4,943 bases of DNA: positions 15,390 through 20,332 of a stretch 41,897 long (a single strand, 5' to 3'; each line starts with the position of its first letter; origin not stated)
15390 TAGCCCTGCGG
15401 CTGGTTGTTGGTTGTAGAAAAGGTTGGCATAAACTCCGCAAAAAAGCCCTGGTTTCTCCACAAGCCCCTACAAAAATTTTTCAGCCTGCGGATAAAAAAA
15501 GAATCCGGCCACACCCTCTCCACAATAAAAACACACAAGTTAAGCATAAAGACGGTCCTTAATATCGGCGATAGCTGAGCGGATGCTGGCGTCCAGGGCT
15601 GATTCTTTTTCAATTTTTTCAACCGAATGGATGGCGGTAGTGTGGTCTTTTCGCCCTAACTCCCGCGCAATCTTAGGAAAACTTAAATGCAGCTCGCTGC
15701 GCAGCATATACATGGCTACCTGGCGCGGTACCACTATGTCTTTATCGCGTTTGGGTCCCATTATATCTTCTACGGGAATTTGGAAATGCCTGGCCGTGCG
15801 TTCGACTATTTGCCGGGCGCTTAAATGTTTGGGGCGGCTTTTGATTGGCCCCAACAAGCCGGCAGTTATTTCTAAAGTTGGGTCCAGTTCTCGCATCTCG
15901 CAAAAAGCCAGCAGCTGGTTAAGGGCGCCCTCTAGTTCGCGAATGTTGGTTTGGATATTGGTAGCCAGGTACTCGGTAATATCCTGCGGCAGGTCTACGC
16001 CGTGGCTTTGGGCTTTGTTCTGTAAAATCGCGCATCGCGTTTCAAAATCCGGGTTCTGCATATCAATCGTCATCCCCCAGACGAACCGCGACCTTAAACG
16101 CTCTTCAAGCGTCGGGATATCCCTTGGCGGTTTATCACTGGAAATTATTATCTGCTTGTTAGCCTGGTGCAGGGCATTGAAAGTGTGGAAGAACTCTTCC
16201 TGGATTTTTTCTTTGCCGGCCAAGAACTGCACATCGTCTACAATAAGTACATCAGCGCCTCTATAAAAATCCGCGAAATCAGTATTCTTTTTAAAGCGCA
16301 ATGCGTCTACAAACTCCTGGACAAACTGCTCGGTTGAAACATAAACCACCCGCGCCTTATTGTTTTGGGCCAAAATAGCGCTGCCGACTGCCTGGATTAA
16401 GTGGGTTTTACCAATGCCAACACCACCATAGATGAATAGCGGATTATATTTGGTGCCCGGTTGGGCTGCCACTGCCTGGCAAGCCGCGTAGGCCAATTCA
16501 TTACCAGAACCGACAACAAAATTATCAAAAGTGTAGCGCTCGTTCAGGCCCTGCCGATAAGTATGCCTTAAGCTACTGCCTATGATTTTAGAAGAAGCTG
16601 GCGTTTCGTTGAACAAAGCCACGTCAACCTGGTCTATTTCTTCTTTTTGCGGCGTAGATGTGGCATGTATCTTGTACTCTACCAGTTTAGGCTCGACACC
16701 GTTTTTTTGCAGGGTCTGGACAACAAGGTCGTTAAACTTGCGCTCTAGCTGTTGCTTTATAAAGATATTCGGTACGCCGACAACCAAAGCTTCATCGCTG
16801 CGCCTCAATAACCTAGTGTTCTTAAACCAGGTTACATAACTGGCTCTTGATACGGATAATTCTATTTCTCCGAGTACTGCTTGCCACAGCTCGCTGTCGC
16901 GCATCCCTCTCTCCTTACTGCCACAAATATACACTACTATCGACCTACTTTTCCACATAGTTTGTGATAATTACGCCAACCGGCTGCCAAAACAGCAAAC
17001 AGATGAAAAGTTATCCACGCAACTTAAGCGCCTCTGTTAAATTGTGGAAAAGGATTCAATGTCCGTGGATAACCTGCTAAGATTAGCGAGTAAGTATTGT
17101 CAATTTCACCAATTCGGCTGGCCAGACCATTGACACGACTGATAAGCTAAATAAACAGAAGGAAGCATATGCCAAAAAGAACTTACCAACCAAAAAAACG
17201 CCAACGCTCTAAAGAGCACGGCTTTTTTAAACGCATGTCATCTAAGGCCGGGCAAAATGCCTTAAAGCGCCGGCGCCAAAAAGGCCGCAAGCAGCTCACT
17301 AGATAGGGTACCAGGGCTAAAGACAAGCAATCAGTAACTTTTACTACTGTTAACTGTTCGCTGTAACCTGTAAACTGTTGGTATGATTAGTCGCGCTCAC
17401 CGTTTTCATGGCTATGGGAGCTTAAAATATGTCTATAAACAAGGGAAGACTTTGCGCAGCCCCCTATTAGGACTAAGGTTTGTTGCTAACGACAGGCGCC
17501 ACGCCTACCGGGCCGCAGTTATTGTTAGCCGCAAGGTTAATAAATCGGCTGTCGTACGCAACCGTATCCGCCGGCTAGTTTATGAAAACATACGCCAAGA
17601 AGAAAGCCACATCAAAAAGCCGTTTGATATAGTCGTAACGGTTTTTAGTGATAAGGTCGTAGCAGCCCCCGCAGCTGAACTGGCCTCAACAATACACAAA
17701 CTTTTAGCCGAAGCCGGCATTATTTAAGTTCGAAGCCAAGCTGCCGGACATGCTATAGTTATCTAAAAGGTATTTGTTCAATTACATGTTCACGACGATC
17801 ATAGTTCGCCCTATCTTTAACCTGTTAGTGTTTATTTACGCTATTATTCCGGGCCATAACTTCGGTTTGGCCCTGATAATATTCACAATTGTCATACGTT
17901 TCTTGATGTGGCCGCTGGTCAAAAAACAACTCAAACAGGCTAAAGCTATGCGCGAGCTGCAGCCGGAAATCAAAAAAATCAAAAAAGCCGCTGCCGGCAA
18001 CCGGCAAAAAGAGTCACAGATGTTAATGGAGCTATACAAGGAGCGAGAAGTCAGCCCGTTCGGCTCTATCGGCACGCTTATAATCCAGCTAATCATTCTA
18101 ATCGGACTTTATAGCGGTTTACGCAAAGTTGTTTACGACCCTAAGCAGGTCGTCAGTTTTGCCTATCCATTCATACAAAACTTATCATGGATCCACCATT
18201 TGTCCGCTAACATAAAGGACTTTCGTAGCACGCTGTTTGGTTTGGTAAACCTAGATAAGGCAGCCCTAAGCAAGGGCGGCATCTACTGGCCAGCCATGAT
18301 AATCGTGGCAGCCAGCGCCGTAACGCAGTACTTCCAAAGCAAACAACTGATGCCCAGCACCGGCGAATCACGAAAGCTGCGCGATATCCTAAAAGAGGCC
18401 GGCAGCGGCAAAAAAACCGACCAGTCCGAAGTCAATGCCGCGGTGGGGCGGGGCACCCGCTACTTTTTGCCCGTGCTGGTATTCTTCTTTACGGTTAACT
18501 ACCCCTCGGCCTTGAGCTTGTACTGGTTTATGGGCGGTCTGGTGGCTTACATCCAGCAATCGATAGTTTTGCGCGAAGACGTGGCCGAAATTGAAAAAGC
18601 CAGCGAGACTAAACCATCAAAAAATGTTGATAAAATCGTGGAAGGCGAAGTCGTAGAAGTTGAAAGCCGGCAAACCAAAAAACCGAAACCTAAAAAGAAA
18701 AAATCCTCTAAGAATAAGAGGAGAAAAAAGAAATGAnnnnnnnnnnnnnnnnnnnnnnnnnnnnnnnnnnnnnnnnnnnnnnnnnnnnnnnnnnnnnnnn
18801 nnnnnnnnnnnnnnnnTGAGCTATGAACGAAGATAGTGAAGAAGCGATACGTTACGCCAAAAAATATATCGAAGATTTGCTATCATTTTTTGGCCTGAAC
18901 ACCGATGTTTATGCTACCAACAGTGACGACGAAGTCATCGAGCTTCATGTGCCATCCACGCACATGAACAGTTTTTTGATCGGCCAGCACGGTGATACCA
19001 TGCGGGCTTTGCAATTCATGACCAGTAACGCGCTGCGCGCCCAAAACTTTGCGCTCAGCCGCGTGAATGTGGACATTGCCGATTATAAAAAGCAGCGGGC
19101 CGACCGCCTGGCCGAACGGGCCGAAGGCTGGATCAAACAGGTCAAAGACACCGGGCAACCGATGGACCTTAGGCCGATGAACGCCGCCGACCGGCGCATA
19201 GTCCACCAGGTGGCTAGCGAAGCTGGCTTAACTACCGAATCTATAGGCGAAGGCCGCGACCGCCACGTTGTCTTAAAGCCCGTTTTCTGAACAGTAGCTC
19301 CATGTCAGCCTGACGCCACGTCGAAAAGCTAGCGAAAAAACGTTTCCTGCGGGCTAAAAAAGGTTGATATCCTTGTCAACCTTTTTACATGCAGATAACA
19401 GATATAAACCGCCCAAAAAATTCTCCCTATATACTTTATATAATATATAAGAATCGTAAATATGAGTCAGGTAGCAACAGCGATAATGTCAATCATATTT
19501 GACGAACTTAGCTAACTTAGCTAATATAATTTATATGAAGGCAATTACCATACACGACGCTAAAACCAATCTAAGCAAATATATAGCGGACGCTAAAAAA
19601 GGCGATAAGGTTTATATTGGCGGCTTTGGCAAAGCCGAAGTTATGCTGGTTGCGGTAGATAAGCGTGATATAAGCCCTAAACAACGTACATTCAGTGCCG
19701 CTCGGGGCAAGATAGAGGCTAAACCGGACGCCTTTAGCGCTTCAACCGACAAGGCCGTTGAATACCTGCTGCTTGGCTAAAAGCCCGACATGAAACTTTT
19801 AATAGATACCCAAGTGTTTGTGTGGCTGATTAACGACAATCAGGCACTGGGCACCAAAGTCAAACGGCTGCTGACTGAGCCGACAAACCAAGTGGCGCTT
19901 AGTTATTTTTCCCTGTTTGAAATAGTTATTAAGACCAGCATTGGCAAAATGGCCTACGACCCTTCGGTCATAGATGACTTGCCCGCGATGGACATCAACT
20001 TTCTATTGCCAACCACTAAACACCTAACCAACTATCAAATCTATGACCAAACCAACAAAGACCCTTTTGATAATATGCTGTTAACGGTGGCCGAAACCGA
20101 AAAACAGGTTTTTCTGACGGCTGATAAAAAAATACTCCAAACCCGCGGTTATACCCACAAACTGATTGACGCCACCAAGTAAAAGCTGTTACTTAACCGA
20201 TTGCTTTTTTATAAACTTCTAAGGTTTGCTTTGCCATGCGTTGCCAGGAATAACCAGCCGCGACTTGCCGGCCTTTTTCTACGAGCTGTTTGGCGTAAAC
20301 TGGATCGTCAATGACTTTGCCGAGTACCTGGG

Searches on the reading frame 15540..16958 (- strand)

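Call 23: search_protein_families(library=pfam, proteins=[window:15540-16958:-], max_evalue=0.00001)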
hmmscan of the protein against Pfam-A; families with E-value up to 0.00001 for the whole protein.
window:15540-16958:- (472 aa): 5 families
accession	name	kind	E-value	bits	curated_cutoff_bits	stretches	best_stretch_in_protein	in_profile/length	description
PF00308.24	Bac_DnaA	-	6.1e-71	238.3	23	1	138-299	1-162/162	Bacterial DnaA ATPAse domain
PF08299.17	Bac_DnaA_C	-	4.1e-24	84.8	31.5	1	383-449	3-69/69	Bacterial dnaA protein helix-turn-helix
PF11638.13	DnaA_N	-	1.7e-10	40.9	24.6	1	22-84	1-64/65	DnaA N-terminal domain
PF01695.23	IstB_IS21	-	1e-07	32.2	24.1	1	174-277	95-195/238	IstB-like ATP binding protein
PF22688.2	Hda_lid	-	7.5e-06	26.3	27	0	307-349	3-45/65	Hda, lid domain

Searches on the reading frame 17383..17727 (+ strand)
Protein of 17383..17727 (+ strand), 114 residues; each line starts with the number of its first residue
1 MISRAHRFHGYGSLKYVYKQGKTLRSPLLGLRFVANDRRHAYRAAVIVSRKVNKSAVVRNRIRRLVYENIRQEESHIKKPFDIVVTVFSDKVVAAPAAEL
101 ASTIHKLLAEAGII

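Call 6: search_protein_families(library=pfam, proteins=[window:17383-17727:+])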
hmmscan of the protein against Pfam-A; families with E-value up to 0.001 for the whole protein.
window:17383-17727:+ (114 aa): 1 family
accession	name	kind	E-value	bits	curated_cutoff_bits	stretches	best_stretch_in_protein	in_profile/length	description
PF00825.24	Ribonuclease_P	-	9.2e-18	64.7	22.3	1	4-111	3-108/109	Ribonuclease P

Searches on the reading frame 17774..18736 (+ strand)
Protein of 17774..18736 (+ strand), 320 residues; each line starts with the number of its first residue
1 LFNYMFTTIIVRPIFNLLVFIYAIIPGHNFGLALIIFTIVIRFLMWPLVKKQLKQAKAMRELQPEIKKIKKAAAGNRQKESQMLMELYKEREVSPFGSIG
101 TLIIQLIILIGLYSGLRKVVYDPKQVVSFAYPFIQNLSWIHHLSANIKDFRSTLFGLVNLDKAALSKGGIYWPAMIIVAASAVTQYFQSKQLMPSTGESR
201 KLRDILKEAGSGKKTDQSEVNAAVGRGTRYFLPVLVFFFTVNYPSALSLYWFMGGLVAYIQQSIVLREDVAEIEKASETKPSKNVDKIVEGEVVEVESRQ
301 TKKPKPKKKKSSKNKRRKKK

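Call 6: search_protein_families(library=pfam, proteins=[window:17774-18736:+])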
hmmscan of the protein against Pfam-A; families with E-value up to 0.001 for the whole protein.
window:17774-18736:+ (320 aa): 2 families
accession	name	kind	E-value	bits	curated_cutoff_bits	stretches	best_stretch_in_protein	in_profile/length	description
PF02096.25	60KD_IMP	-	2.1e-41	142.1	35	1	30-265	1-161/163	60Kd inner membrane protein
PF10112.14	Halogen_Hydrol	-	0.00062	20.2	29.8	0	5-96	1-93/191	5-bromo-4-chloroindolyl phosphate hydrolysis protein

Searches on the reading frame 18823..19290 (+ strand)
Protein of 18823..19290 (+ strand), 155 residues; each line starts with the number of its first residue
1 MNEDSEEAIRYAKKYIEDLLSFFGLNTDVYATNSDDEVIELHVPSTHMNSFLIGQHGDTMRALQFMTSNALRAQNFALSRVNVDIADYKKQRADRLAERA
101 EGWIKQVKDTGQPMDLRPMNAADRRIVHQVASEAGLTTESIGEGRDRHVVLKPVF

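Call 6: search_protein_families(library=pfam, proteins=[window:18823-19290:+])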
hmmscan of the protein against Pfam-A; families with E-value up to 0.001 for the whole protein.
window:18823-19290:+ (155 aa): 2 families
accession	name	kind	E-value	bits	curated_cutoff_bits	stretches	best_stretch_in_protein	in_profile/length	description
PF01424.28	R3H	-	6.5e-19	68.2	26.8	1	99-153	6-60/60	R3H domain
PF13083.13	KH_KhpA-B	-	7.2e-06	26.3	32.1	1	25-78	18-69/73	KhpA/KhpB, KH domain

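Call 66: find_encoding_contigs(protein=window:18823-19290:+, flank=3000, max_places=10)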
Protein window:18823-19290:+ (155 aa): 1 contig read that carries it; 1 place shown.
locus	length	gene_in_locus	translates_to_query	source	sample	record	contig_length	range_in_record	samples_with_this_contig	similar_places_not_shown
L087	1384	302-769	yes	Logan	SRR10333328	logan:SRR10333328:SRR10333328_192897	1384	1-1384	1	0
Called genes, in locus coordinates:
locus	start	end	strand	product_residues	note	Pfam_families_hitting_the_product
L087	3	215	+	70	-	?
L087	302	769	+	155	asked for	PF13083:KH_KhpA-B (weak), PF01424:R3H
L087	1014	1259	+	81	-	PF02604:PhdYeFM_antitox (weak)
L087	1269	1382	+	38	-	?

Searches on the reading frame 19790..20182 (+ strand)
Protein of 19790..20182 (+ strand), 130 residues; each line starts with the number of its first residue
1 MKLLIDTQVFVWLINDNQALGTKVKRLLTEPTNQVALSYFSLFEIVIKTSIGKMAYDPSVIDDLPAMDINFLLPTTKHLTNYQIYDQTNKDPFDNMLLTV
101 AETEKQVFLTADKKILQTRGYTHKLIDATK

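Call 6: search_protein_families(library=pfam, proteins=[window:19790-20182:+])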
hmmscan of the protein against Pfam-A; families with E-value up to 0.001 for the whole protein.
window:19790-20182:+ (130 aa): 1 family
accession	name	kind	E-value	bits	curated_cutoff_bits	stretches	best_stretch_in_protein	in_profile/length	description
PF01850.27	PIN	-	4.9e-10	40.5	23.6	1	4-118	2-117/120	PIN domain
